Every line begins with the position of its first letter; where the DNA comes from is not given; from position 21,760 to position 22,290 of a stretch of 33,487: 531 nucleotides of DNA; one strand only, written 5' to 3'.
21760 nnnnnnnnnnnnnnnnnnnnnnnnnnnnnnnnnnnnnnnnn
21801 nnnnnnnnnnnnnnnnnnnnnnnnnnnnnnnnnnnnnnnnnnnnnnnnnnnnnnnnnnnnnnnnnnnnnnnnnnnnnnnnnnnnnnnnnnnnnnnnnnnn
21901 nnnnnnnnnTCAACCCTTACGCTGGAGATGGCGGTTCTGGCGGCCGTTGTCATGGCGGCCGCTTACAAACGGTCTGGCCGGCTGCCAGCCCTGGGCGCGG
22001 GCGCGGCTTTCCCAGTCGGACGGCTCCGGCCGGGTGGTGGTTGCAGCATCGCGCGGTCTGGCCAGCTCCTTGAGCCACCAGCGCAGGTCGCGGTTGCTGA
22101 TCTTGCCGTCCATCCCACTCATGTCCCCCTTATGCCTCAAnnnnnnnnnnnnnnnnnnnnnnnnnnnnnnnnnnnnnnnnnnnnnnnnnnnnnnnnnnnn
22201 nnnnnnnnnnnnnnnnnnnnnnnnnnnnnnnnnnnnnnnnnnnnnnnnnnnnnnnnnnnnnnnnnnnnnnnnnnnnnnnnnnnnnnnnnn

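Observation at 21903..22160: The only sizeable non-coding gap in the late operon follows the toxin gene and contains an antisense GC3-biased ORF, an immunity or control gene candidate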

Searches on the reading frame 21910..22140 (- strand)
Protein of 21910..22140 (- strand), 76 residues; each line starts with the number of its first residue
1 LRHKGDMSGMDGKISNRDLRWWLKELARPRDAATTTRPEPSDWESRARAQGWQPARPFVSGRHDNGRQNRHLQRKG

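Call 7: search_protein_families(library=pfam, proteins=[window:21910-22140:-], max_evalue=0.1)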
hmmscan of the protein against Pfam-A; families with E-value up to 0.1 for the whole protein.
window:21910-22140:- (76 aa): 0 families

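Call 8: search_protein_families(library=phrogs, proteins=[window:21910-22140:-], max_evalue=0.1)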
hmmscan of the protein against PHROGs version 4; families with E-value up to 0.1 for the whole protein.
window:21910-22140:- (76 aa): 0 families

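Call 15: find_homologous_proteins(query=window:21913-22122:-, max_evalue=10)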
Query seq(70 aa) (70 aa): 28 proteins with E <= 10 among 28 candidates.
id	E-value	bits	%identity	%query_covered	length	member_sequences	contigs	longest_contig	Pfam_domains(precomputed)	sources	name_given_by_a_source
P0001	2.0e-37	144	94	100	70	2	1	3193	-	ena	-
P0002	3.6e-36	140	91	100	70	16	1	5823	-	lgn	-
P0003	3.0e-35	137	94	96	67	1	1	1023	-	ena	-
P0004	3.4e-35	137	91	100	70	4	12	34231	-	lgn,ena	-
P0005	5.8e-35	136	90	100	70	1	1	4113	-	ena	-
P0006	1.3e-34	135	87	100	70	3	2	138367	-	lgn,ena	-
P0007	1.5e-34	135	90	100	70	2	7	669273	-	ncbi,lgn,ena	-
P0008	1.5e-34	135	90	100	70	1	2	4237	-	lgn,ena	-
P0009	3.6e-33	131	89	100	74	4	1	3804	-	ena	-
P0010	4.0e-33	130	89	100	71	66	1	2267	-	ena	-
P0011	3.4e-32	127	87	100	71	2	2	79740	-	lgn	-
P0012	2.1e-31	125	86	100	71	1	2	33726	-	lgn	-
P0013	3.4e-31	124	85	96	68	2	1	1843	-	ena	-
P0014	5.4e-31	124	86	100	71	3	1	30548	-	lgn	-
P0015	5.6e-31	124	86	100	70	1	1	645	-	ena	-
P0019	5.5e-29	117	85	79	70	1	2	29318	-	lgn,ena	-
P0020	7.6e-26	107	77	100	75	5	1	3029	-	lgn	-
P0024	1.9e-21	93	69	100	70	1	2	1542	-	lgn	-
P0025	2.6e-15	74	80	63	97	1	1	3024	PF27530.1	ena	-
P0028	2.0e-6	46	71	54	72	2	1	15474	-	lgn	-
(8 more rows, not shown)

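Call 22: find_encoding_contigs(protein=P0007, flank=10000, max_places=4)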
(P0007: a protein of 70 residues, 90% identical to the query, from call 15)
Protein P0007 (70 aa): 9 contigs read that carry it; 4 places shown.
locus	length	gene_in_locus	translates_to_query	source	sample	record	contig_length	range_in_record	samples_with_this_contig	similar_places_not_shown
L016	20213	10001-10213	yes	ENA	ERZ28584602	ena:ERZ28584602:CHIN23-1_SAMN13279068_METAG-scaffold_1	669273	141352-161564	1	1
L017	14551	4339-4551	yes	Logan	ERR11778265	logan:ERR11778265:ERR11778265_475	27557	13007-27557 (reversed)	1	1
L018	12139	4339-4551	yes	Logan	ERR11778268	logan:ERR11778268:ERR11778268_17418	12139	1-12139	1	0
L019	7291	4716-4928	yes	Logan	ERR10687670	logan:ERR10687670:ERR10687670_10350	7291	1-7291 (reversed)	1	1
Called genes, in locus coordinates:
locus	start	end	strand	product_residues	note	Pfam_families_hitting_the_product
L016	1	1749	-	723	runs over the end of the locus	-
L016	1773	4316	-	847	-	-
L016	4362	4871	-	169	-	-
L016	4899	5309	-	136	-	-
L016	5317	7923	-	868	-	-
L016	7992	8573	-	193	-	-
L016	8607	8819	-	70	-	-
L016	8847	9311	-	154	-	-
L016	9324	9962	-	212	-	-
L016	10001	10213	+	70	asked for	-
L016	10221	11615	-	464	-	-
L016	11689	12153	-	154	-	PF07030:Phage_Mu_Gp36 (weak)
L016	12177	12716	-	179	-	-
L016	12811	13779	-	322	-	-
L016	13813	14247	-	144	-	-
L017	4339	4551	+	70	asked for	-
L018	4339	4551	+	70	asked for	-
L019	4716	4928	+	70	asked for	-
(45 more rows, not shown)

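Call 23: find_encoding_contigs(protein=P0028, flank=6000, max_places=3)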
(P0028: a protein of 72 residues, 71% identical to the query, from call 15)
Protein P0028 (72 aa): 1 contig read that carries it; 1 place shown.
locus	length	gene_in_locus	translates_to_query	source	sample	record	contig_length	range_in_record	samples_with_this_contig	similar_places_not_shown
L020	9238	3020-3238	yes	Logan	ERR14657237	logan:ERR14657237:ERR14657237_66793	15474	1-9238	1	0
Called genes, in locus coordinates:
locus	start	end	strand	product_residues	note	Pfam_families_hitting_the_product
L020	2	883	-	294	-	?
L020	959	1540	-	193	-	-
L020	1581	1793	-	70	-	-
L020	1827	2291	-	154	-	-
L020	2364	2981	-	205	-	-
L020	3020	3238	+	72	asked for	-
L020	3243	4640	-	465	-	-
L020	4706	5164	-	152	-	PF07030:Phage_Mu_Gp36 (weak)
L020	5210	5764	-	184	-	-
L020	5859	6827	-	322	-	-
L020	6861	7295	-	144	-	-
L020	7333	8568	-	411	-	PF10123:Mu-like_Pro_N (faint)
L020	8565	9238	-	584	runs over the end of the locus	PF06074:Portal_Mu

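Call 24: find_encoding_contigs(protein=P0024, flank=3000, max_places=2)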
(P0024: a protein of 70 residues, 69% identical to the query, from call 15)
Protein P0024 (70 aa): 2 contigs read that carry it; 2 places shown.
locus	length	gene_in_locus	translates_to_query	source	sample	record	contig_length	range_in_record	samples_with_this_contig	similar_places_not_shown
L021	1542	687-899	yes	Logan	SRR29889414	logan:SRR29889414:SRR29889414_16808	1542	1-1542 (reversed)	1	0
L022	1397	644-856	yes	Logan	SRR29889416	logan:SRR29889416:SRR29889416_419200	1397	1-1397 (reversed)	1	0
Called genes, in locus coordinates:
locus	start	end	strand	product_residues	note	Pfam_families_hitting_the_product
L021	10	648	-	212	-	-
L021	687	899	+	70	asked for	-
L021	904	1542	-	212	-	?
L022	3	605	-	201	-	?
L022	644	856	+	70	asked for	-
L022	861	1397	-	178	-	?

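Call 25: find_encoding_contigs(protein=P0019, flank=3000, max_places=2)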
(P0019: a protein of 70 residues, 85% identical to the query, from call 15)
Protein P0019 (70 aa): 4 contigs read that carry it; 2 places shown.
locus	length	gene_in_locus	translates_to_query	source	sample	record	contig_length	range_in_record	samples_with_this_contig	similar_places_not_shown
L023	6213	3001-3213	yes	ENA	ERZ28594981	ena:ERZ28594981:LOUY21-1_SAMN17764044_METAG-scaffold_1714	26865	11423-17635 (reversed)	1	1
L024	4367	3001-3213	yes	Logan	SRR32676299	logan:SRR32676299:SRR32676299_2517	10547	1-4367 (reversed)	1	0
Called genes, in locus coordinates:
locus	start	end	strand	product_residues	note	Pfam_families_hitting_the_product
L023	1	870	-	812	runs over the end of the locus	-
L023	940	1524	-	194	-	-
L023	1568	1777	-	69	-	-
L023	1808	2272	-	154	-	-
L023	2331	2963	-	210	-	-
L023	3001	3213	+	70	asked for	-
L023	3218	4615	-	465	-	-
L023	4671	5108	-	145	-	-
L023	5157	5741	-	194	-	-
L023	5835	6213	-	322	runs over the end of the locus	-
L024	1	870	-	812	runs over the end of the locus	-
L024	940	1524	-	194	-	-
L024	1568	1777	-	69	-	-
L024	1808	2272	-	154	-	-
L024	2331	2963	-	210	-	-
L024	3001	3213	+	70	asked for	-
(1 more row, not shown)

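Call 26: find_encoding_contigs(protein=P0020, flank=3000, max_places=2)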
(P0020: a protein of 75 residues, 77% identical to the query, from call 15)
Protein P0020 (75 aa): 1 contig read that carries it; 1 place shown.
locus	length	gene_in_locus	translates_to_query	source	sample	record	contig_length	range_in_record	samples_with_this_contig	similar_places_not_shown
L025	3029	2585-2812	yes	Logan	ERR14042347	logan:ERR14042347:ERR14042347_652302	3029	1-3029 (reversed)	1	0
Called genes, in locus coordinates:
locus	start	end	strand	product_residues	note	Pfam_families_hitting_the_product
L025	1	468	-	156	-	?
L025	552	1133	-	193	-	-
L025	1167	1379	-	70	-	-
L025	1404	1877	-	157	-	-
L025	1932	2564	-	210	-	-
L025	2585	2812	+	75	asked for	-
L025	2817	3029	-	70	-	?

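Call 27: find_encoding_contigs(protein=P0006, flank=3000, max_places=2)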
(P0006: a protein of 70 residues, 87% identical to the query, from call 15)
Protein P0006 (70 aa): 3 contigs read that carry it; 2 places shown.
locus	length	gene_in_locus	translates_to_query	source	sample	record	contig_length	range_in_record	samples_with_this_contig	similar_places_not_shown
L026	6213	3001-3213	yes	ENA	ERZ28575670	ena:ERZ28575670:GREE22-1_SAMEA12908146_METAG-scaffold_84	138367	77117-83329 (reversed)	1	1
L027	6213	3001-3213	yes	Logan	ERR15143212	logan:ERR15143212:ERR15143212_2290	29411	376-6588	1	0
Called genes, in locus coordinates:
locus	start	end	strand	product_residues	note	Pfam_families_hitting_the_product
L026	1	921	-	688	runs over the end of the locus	-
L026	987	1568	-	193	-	-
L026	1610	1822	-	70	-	-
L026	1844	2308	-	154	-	-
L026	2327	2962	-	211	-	-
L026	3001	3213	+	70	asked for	-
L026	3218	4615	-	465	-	-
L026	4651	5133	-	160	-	PF07030:Phage_Mu_Gp36 (weak)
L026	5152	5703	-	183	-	-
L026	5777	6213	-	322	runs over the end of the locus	-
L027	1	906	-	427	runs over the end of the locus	?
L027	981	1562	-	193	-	-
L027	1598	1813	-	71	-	-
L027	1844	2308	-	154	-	-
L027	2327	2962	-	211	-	-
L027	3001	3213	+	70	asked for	-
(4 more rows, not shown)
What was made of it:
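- Checked: The conserved start is ATG 22122 (MSGMDGK..., 70 aa), which gene callers use in 20+ public assemblies (calls 15, 22-27).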

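Call 30: search_protein_families(library=pfam, proteins=[P0025, window:21913-22122:-], max_evalue=10)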
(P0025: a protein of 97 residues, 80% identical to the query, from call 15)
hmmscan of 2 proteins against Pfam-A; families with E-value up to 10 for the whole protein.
P0025 (97 aa): 0 families

seq(70 aa): 0 families

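Call 31: search_protein_families(library=padloc, proteins=[P0025, window:21913-22122:-], max_evalue=10)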
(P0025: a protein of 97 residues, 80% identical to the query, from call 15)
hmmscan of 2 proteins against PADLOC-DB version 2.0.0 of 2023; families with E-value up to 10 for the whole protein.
P0025 (97 aa): 0 families

seq(70 aa): 0 families

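Call 46: find_homologous_proteins(query=A2, max_evalue=1)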
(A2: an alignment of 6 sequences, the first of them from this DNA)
Query A2 (6 sequences) (70 aa, profile of the alignment): 37 proteins with E <= 1 among 972 candidates.
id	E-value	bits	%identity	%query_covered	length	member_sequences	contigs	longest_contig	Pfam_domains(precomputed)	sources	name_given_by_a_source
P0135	3.3e-36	141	71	20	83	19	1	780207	-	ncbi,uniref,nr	ncbi:hypothetical protein [Akkermansia muciniphila]|uniref:Uncharacterized protein n=1 Tax=Akkermans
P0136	7.4e-30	121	35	100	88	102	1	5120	-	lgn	-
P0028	2.7e-28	116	71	54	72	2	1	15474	-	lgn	-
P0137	6.3e-28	115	36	100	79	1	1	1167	-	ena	-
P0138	1.4e-25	107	35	100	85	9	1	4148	-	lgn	-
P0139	1.8e-24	104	64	16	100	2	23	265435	-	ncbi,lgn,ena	-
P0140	3.7e-23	100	39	100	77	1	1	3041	-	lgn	-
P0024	3.2e-22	97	69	100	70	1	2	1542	-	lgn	-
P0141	1.2e-21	95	67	64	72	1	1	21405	-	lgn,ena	-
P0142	4.6e-21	93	64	51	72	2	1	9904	-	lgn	-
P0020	1.9e-16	78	77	100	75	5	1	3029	-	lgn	-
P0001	6.9e-16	76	94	100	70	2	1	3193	-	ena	-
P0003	4.8e-15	74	94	96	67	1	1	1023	-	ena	-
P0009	6.3e-15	73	89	100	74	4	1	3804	-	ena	-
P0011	9.6e-15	73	87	100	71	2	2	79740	-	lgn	-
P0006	1.8e-14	72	87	100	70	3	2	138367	-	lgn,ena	-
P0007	5.6e-14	70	90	100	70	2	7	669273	-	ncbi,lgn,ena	-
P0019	3.1e-10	58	85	79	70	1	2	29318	-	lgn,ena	-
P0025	4.0e-6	45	80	63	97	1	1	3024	PF27530.1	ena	-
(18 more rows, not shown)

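Call 56: predict_structure(alignment_id=A4)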
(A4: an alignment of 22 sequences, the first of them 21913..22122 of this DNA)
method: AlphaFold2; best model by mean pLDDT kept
length: 70 residues; sequences in the alignment: 22
mean_pLDDT: 68.1   pTM: 0.25
mean pLDDT of the five models: 68.1, 66.0, 64.7, 63.6, 63.4
residues with pLDDT >= 90: 0; 70-90: 31; 50-70: 36; < 50: 3
segments of 3 or more residues with pLDDT < 50: none
pLDDT, mean of each block of 10 residues (from residue 1): 65 85 57 69 83 57 60
secondary structure, 60 per line:
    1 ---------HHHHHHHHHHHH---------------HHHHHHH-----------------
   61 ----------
elements in order: H10-21 H37-43
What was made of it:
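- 21985..22017 (-): Conserved Trp/Arg motif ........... (residues 36-46), containing the second predicted helix. It is duplicated in the relative P0144. AF2 helix 37-43 (call 56).
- The AF2 model is low-confidence (pLDDT 68, pTM 0.25) with only two short helices (call 56).
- Tried and rejected: AF2 of the small protein was too low in confidence to justify a fold search (call 56).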

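Call 59: search_protein_representatives(alignment_id=A4)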
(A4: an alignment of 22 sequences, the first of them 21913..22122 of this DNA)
Query: 22 sequences, 70 profile positions. Proteins with E-value up to 0.001 (for the whole library): 9; up to 1e-10: 7; up to 1e-30: 0. The best 9 are listed.
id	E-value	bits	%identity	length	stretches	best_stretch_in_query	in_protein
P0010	1.2e-29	118.7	-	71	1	1-70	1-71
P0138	4.0e-23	97.8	-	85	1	1-70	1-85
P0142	7.1e-23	97.0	-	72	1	2-70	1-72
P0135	7.7e-19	84.1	-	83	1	2-70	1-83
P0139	2.7e-14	69.6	-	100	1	1-70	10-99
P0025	3.7e-14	69.1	-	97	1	17-70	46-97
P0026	7.8e-14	68.1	-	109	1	22-70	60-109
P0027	8.6e-08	48.7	-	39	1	1-32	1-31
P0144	3.2e-06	43.7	-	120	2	1-68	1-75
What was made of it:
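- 21910..22122 (-): Small gene of 70 aa plus stop: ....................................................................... Homologs (calls 15, 46, 59).
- The family is tiny and lineage-restricted, with 9 representatives at 50% identity (call 59).
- Tried and rejected: A profile search of 1.84 billion representatives found only the same phage lineage, 9 hits (call 59).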

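Call 71: list_cluster_members(proteins=[P0139, P0135, P0007, P0063])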
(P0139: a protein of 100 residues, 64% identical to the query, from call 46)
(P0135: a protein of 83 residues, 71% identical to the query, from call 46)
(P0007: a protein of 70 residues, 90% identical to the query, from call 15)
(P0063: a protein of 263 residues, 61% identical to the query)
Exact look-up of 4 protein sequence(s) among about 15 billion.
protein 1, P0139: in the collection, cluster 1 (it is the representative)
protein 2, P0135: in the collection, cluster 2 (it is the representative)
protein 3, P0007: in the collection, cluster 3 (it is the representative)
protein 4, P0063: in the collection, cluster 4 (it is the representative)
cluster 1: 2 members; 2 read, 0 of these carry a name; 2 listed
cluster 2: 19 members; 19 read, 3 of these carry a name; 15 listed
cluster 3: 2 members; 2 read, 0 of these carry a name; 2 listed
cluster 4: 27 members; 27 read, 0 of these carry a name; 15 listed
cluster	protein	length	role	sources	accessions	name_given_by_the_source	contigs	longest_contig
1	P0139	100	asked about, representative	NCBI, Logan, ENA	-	-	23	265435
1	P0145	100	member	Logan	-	-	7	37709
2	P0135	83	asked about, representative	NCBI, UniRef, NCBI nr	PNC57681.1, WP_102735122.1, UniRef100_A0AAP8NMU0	hypothetical protein [Akkermansia muciniphila] | Uncharacterized protein n=1 Tax=Akkermansia muciniphila TaxID=239935 ...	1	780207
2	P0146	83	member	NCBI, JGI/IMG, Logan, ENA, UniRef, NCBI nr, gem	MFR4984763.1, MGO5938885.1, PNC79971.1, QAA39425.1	hypothetical protein [Akkermansia muciniphila] | hypothetical protein | hypothetical protein n=1 Tax=Akkermansia muciniphila TaxID=239935 RepID=UPI000C99A9CE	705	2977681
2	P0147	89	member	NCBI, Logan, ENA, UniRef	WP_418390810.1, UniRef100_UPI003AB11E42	hypothetical protein [Akkermansia sp.] | hypothetical protein n=1 Tax=Akkermansia sp. TaxID=1872421 RepID=UPI003AB11E42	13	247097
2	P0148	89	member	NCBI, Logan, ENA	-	-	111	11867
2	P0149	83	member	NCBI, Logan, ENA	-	-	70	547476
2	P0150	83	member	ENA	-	-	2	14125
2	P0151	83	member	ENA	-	-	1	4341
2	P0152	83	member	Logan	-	-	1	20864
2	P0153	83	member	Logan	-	-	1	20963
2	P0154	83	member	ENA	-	-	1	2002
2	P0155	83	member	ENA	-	-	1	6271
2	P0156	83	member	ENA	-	-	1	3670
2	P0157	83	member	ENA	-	-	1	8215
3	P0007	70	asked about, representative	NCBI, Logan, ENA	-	-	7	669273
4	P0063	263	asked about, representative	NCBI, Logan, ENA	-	-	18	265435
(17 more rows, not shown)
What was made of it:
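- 21910..22122 (-): RefSeq hypothetical protein WP_102735122.1 for the B2 allele (call 71).
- The gene is annotated in RefSeq and seen on more than 700 contigs (call 71).
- Tried and rejected: That label is probably a binning artefact, since RefSeq assigns the family to Akkermansia (call 71).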

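Call 87: search_dna_similar(query=window:21913-22122:-, collection=phages, mode=protein, max_evalue=1)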
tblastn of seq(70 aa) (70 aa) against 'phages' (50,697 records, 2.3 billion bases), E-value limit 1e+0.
No match.

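Call 96: find_related_loci(query=A4, collection=viral_contigs, flank=2500)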
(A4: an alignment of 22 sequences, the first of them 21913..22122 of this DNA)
Query A4 (70 aa) in viral_contigs; peptide patterns used: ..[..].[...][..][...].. (x = any residue, [..] = any of these).
61 stretches matched a pattern; 10 encode a relative of the query (tblastn E <= 1e-3); 10 distinct loci.
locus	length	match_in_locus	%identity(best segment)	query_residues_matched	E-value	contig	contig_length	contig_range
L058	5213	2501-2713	90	1-70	2e-38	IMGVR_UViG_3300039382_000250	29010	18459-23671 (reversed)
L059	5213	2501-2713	90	1-70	2e-38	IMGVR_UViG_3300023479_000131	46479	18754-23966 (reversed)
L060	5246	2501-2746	36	1-70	1e-7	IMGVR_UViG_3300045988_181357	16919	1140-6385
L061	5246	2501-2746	36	1-70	1e-7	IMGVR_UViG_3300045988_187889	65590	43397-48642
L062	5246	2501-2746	36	1-70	1e-7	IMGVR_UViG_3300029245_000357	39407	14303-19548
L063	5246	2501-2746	36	1-70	1e-7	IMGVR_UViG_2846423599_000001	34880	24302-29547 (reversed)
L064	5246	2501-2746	36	1-70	1e-7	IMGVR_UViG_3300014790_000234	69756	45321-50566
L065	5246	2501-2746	36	1-70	1e-7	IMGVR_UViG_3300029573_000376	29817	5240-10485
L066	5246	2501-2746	35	1-70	1e-6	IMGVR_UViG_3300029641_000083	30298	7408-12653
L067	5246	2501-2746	35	1-70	2e-6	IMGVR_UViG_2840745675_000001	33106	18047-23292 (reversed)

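Call 101: search_protein_families(library=ncbifam, proteins=[window:21913-22122:-, P0135, P0139, P0144], max_evalue=1)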
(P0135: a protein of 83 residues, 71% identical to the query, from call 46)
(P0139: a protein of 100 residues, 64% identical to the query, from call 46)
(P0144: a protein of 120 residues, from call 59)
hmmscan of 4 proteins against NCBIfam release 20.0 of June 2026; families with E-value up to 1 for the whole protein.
window:21913-22122:- (70 aa): 0 families

P0135 (83 aa): 0 families

P0139 (100 aa): 0 families

P0144 (120 aa): 0 families

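Call 102: search_protein_families(library=phrogs, proteins=[P0135, P0139, P0144, P0136], max_evalue=1)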
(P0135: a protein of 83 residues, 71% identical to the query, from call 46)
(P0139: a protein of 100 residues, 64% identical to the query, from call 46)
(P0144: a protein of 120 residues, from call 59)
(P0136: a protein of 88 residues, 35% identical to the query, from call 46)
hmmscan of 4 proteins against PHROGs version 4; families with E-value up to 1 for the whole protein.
P0135 (83 aa): 0 families

P0139 (100 aa): 0 families

P0144 (120 aa): 0 families

P0136 (88 aa): 0 families
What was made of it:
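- There is no homology to any immunity family in Pfam, PHROGs, PADLOC or NCBIfam (calls 7, 8, 30, 31, 101, 102).
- Tried and rejected: Family searches of the small protein and its variants in Pfam, PHROGs, PADLOC and NCBIfam found nothing (calls 7, 8, 30, 31, 101, 102).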
